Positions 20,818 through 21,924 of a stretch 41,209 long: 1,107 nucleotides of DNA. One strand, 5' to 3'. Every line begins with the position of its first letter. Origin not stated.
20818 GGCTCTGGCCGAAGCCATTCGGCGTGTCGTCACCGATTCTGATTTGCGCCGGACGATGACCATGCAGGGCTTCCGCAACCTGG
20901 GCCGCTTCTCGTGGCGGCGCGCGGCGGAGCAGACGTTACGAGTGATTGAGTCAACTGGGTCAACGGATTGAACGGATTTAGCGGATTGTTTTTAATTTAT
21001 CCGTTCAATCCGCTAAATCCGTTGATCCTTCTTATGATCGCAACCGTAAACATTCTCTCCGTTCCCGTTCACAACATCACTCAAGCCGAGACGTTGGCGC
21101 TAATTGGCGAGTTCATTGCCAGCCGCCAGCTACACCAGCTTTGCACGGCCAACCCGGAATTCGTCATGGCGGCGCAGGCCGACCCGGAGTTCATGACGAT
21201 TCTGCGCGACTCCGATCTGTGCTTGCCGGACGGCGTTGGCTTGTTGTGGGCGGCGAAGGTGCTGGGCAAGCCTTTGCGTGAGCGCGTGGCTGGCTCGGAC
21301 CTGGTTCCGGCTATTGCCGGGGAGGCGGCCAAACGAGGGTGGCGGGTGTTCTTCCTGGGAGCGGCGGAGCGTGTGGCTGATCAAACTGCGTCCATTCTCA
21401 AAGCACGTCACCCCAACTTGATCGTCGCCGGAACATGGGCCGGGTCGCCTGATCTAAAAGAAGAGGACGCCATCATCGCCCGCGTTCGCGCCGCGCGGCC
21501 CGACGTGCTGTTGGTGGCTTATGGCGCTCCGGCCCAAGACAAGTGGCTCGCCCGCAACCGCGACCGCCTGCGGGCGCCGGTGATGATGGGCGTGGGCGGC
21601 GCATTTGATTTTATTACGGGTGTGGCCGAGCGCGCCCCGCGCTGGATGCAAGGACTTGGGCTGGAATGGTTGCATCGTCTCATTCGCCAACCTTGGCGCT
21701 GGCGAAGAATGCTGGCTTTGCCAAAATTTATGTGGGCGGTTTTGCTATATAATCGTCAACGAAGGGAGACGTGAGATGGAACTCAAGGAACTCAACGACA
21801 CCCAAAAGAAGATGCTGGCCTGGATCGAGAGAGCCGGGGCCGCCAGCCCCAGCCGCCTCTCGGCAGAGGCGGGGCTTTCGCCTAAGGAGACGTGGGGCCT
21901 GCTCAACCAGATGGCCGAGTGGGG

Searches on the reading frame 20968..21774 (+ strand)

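Call 10: search_protein_families(library=pfam, proteins=[window:20968-21774:+])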
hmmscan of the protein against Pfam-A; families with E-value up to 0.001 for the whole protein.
window:20968-21774:+ (268 aa): 1 family
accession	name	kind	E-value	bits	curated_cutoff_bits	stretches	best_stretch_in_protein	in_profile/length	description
PF03808.19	Glyco_tran_WecG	-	7.1e-64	215.1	27.4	1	82-248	1-167/168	Glycosyl transferase WecG/TagA/CpsF family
